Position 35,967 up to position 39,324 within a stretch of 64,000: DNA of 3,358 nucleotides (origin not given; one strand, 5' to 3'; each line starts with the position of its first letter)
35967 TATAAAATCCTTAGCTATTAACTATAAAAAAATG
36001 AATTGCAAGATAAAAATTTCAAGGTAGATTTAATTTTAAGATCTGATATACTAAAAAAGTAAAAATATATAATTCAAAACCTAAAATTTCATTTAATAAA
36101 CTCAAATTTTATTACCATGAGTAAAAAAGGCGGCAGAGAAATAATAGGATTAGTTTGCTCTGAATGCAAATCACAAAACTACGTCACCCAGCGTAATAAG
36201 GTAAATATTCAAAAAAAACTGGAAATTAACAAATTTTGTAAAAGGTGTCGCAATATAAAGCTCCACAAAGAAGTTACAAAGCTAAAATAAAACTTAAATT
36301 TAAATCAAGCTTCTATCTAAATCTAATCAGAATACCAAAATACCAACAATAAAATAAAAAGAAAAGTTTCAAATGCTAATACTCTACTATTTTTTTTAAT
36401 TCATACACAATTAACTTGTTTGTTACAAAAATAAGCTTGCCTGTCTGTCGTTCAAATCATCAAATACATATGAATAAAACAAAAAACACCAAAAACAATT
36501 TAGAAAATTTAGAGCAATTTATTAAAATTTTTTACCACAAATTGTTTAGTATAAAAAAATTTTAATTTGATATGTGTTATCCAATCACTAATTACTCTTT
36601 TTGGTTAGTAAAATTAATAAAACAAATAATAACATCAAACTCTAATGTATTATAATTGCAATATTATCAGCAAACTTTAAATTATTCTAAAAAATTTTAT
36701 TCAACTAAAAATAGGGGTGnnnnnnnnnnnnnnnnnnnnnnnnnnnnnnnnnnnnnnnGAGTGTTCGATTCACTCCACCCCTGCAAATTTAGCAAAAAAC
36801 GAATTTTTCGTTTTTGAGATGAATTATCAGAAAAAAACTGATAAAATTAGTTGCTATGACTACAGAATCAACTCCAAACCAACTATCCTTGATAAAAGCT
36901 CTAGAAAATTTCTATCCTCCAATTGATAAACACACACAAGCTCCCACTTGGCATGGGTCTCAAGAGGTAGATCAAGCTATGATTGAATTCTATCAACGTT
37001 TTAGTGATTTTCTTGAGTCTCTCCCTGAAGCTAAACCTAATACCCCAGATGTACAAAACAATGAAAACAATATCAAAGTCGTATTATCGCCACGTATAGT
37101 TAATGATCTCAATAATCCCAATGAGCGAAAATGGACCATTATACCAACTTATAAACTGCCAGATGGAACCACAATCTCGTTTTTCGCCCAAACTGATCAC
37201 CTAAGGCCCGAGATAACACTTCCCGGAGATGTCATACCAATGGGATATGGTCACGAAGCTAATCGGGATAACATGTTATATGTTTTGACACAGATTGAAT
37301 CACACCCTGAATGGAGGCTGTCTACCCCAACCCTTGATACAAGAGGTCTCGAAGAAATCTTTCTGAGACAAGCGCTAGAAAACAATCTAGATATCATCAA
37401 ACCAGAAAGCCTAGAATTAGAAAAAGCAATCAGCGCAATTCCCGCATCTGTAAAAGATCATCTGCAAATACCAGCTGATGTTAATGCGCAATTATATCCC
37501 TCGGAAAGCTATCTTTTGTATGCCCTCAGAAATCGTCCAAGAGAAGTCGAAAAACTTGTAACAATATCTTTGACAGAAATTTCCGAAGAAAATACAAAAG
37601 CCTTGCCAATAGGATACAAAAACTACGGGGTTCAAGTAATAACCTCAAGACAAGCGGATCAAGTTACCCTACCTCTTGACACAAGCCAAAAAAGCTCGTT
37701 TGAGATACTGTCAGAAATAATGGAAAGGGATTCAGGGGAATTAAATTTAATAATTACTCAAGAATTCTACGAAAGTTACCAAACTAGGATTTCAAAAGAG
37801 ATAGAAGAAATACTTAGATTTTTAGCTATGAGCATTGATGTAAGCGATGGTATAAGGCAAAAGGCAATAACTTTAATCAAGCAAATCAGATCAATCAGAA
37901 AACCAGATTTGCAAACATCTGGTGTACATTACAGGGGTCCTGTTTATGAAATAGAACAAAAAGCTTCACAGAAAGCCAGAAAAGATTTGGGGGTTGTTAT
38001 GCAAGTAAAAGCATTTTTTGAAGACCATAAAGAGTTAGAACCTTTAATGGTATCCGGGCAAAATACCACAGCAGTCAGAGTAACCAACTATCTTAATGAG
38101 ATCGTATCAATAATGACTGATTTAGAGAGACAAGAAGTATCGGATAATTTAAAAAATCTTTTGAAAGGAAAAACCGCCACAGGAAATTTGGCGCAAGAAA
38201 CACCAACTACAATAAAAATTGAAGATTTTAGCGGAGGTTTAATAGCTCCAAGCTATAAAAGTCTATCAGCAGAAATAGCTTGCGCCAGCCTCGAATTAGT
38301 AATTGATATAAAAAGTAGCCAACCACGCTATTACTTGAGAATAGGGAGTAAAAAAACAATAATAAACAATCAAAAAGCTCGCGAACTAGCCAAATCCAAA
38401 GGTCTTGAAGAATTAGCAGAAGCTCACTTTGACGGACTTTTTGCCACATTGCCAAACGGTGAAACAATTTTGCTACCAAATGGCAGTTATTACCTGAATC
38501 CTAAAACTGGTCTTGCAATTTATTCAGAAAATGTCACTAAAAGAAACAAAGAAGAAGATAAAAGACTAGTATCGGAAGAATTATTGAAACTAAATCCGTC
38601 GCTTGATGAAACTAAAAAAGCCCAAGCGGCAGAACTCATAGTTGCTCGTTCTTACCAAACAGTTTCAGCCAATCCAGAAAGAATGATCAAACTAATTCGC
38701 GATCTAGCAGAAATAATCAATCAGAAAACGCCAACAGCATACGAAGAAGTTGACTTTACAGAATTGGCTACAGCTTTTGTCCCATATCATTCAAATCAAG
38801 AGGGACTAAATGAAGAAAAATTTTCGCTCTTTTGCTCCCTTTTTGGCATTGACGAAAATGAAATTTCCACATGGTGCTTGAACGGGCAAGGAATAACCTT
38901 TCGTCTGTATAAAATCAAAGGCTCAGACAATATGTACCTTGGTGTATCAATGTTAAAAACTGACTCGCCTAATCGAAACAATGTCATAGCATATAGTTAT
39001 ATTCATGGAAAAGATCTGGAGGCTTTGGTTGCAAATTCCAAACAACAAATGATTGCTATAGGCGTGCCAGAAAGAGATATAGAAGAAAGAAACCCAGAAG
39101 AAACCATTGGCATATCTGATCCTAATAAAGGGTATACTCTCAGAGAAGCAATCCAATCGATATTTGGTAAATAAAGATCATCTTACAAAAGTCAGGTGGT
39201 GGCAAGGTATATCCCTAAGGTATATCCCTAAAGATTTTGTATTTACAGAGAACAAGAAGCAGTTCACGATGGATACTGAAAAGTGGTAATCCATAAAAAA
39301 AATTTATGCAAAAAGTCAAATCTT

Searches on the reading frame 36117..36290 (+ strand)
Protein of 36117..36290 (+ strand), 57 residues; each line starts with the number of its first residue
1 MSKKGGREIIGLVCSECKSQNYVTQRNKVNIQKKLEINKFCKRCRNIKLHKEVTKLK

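Call 90: search_protein_families(library=pfam, proteins=[window:36117-36290:+], max_evalue=0.01)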
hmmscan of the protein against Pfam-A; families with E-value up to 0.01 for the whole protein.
window:36117-36290:+ (57 aa): 2 families
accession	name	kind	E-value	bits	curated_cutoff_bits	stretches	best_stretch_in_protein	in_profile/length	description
PF00471.26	Ribosomal_L33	-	3e-17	63.1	25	1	8-53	1-46/47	Ribosomal protein L33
PF14260.11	zf-C4pol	-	0.0046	17.6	28.9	1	12-53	11-57/70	C4-type zinc-finger of DNA polymerase delta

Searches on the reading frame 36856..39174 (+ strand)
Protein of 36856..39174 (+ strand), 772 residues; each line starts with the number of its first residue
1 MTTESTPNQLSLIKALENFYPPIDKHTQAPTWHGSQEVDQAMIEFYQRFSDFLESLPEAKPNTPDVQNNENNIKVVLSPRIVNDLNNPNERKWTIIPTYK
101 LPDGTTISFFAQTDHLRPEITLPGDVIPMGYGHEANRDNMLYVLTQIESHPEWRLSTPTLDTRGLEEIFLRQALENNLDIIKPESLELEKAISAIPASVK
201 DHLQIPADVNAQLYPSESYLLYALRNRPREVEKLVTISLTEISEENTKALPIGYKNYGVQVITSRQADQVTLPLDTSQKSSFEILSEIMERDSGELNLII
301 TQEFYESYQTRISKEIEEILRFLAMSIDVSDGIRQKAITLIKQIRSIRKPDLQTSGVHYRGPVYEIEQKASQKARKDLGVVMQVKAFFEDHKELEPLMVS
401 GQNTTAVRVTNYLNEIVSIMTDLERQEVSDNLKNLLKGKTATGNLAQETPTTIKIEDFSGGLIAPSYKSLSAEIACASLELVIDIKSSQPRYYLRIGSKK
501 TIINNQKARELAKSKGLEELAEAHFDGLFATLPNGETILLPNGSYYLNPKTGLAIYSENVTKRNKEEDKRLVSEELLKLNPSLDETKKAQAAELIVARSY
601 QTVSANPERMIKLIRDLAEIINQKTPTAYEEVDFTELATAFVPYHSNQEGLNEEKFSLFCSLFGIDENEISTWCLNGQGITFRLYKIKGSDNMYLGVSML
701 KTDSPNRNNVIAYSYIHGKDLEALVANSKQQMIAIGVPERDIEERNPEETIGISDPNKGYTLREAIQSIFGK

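Call 6: search_protein_families(library=pfam, proteins=[window:36856-39174:+], max_evalue=0.1)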
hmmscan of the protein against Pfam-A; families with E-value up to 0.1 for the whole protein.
window:36856-39174:+ (772 aa): 2 families
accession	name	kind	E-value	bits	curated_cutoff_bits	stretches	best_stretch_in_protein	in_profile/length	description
PF17872.7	AAA_lid_10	-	0.0097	16.5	23.2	1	541-623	8-80/99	AAA lid domain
PF07318.18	DUF1464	-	0.061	12.9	23.5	0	340-417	196-274/327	Protein of unknown function (DUF1464)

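Call 7: search_protein_families(library=ncbifam, proteins=[window:36856-39174:+], max_evalue=0.1)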
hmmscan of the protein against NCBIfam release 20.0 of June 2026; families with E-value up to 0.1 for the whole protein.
window:36856-39174:+ (772 aa): 0 families

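Call 9: find_encoding_contigs(protein=window:36856-39174:+, flank=10000, max_places=6)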
Protein window:36856-39174:+ (772 aa): no gene with exactly this product is on record in the collection.

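Call 10: find_homologous_proteins(query=window:36856-39171:+)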
Query window:36856-39171:+ (772 aa): 3 proteins with E <= 0.001 among 8000 candidates.
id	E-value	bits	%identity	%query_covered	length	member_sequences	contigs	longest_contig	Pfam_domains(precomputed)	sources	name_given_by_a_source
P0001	0.0e+0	1708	100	100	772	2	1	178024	-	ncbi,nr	ncbi:MAG: hypothetical protein N2558_01720 [Patescibacteria group bacterium]|nr:hypothetical protein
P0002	4.6e-76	275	34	72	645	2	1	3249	-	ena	-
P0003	1.8e-72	263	33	72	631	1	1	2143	-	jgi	-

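Call 31: search_protein_families(library=phrogs, proteins=[window:36856-39174:+], max_evalue=0.01)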
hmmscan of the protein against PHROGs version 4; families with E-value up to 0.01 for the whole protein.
window:36856-39174:+ (772 aa): 0 families

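Call 32: search_protein_families(library=padloc, proteins=[window:36856-39174:+], max_evalue=0.01)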
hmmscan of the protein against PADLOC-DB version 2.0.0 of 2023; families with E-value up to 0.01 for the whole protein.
window:36856-39174:+ (772 aa): 0 families

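Call 45: find_encoding_contigs(protein=P0002, flank=10000, max_places=2)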
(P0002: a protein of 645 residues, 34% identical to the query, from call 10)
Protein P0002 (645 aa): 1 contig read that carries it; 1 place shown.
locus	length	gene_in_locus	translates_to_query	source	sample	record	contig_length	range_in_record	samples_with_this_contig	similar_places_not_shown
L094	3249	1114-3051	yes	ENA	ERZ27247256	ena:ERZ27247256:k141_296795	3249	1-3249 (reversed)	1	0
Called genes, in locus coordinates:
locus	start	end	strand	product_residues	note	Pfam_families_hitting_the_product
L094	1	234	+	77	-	?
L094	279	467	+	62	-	-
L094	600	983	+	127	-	PF20181:DUF6544, PF21900:DUF6920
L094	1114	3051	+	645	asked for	-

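Call 52: search_protein_representatives(protein=window:36856-39171:+)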
Query: 772 residues. Proteins with E-value up to 0.001 (for the whole library): 5; up to 1e-10: 5; up to 1e-30: 4. The best 5 are listed.
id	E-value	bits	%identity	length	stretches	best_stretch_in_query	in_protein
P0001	0.0e+00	1707.8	100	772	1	1-772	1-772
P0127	4.5e-151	520.9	40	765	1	11-771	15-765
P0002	1.5e-76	274.6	38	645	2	237-562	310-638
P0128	5.0e-59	216.6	59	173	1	600-772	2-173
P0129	2.0e-18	82.4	46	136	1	652-770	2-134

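Call 55: find_encoding_contigs(protein=P0127, flank=10000, max_places=3)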
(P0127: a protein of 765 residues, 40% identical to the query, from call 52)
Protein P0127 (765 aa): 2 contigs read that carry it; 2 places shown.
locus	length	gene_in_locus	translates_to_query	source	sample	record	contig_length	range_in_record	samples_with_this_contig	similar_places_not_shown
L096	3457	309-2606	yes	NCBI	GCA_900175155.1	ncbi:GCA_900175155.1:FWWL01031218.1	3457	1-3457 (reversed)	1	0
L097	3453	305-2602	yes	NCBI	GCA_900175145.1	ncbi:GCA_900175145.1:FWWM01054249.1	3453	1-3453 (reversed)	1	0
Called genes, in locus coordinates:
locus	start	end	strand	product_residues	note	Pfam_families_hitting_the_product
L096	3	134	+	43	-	?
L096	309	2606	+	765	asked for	-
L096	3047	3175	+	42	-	-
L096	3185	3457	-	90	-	?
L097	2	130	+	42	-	?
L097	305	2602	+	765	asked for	-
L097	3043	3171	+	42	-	-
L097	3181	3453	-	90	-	?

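Call 69: predict_structure(alignment_id=A1)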
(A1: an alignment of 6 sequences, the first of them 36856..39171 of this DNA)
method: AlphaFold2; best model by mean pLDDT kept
length: 772 residues; sequences in the alignment: 6
mean_pLDDT: 53.7   pTM: 0.37
mean pLDDT of the five models: 53.7, 53.6, 53.1, 51.4, 50.5
residues with pLDDT >= 90: 19; 70-90: 200; 50-70: 166; < 50: 387
segments of 3 or more residues with pLDDT < 50: 1-7, 63-68, 88-91, 125-131, 162-184, 220-264, 350-364, 446-476, 498-565, 578-580, 594-719, 734-738, 741-772
pLDDT, mean of each block of 10 residues (from residue 1): 45 87 63 73 89 81 50 75 49 69 83 73 52 78 88 78 43 35 53 74 61 52 39 33 36 36 52 68 75 61 68 76 68 83 71 27 55 85 92 72 67 88 83 73 49 32 24 45 65 59 34 36 30 34 35 31 46 48 67 40 26 32 33 33 36 42 36 27 34 37 30 39 54 46 39 35 34 29
secondary structure, 60 per line:
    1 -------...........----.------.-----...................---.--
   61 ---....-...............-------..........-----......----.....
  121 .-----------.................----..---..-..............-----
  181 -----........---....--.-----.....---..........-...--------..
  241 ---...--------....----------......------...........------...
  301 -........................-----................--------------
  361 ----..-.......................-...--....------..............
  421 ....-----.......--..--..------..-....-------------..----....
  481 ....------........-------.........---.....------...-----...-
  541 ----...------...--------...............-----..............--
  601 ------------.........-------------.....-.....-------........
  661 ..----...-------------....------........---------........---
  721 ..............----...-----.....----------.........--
elements in order (helices of 4 or more, strands of 3 or more residues): H8-18 H36-54 H64-67 E72-83 E91-100 E106-111 E116-121 H133-149 H162-175 H186-193 H197-200 H209-213 H217-226 E255-258 E269-274 H281-291 E298-300 H302-325 H331-346 H368-390 E397-400 H409-424 H430-436 E454-457 E477-484 E491-498 H506-514 H518-522 E529-531 E537-539 E545-547 E554-556 H565-579 H585-598 H613-621 H635-639 H641-645 H653-662 E683-686 E693-700 E710-717 H721-734 H747-751 H762-770

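Call 75: fold_search(model_id=the predicted structure, library=pdb)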
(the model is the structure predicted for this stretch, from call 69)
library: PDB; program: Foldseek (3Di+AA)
matches with E <= 10: 470; with E <= 0.001: 0
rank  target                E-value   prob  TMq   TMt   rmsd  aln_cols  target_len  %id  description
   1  6dbu_A                1.0e-01  0.05  0.07  0.09  23.6       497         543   11  Cryo-EM structure of RAG in complex with 12-RSS and 23-RSS substrate DNAs (released 2018-08-01)
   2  6oem_A                1.2e-01  0.08  0.10  0.12  22.4       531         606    9  Cryo-EM structure of mouse RAG1/2 PRC complex (DNA0) (released 2020-01-29)
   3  6cim_A                1.3e-01  0.08  0.09  0.11  23.1       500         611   10  Pre-Reaction Complex, RAG1(E962Q)/2-nicked/intact 12/23RSS complex in Mn2+ (released 2018-04-25)
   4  2iwd                  2.5e-01  0.13  0.08  0.20  28.8       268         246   12  Oxacilloyl-acylated MecR1 extracellular antibiotic-sensor domain. (released 2006-07-03)
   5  5akp_B                2.7e-01  0.03  0.09  0.10  42.5       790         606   10  Crystal structure of the dark-adapted full-length bacteriophytochrome XccBphP from Xanthomonas campestris bound to BV  (released 2016-05-04)
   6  6dbt_A                3.2e-01  0.07  0.08  0.10  22.6       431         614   11  Cryo-EM structure of RAG in complex with 12-RSS and 23-RSS substrate DNAs (released 2018-08-01)
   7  9mw8_A                3.2e-01  0.06  0.09  0.11  29.9       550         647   10  Cryo-EM structure of ancestral Dicer helicase bound to 27-bp dsRNA in post-hydrolysis closed state (released 2025-03-12)
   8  6nt7_A                6.1e-01  0.05  0.05  0.10  18.6       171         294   10  Cryo-EM structure of full-length chicken STING in the cGAMP-bound dimeric state (released 2019-03-06)
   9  9v6e_A                6.4e-01  0.01  0.07  0.06  46.0       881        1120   11  Cryo-EM structure of human full length KICSTOR complex (state 1) (released 2025-11-12)
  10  7ndu_AAA              8.4e-01  0.03  0.06  0.12  19.9       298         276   10  Gag:02 TCR in complex with HLA-E featuring a non-natural amino acid (released 2022-01-26)
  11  9g7g_S                8.9e-01  0.06  0.07  0.15  12.8       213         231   11  Structure of the clippase PaJOS from Pigmentiphaga aceris (released 2025-04-23)
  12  7pel_B                9.9e-01  0.05  0.05  0.13  24.5       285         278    8  CryoEM structure of simian T-cell lymphotropic virus intasome in complex with PP2A regulatory subunit B56 gamma (released 2021-08-25)
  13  6ph4_B                9.9e-01  0.02  0.06  0.08  31.7       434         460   10  Full length LOV-PAS-HK construct from the LOV-HK sensory protein from Brucella abortus (light-adapted, construct 15-48 (released 2020-12-30)
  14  5ouz                  1.1e+00  0.13  0.06  0.23  16.8       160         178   19  Metal free structure of Y40F SynFtn (released 2019-01-23)
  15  7pf8                  1.1e+00  0.13  0.06  0.23  16.7       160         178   18  SynFtn Variant E141A (released 2021-12-08)
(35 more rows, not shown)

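Call 81: search_solved_structures(query=A1, max_evalue=5)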
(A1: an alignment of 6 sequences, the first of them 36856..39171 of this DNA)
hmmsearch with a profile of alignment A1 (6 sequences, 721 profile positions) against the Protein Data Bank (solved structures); distinct sequences matched with E-value up to 5: 2.
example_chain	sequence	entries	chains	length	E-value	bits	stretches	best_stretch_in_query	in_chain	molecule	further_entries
5u5i_A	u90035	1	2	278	0.19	13.2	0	672-705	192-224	HTPA Reductase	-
5u5n_A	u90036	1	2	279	0.19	13.2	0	672-705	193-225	HTPA Reductase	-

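Call 91: search_protein_families(library=pfam, proteins=[L096:2861-3061:-, L096:2648-2800:-, L094:600-983:+, L096:3185-3457:-], max_evalue=0.01)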
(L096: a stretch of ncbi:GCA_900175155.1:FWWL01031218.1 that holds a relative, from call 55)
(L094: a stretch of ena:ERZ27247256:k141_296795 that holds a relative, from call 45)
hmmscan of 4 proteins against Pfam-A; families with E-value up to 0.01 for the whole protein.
L096:2861-3061:- (66 aa): 1 family
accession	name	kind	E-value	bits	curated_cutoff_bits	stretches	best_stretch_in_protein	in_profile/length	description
PF01797.21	Y1_Tnp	-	6.1e-14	52.6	23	1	2-66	5-69/121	Transposase IS200 like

L096:2648-2800:- (50 aa): 1 family
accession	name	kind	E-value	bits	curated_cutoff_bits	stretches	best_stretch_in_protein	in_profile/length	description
PF01797.21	Y1_Tnp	-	9.9e-07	29.3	23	1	1-32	91-121/121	Transposase IS200 like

L094:600-983:+ (127 aa): 2 families
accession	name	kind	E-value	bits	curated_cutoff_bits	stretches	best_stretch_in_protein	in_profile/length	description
PF20181.5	DUF6544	-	3.4e-32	111.9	25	1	8-115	1-107/221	Family of unknown function (DUF6544)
PF21900.3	DUF6920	-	1.6e-29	103.5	27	1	17-117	2-102/222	Family of unknown function (DUF6920)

L096:3185-3457:- (90 aa): 0 families

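Call 97: find_related_loci(query=window:36856-39171:+, collection=viral_contigs, flank=5000)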
Query window:36856-39171:+ (772 aa) in viral_contigs; peptide patterns used: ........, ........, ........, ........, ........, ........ (x = any residue, [..] = any of these).
3 stretches matched a pattern, but none encodes a relative of the query by tblastn (E <= 1e-3).
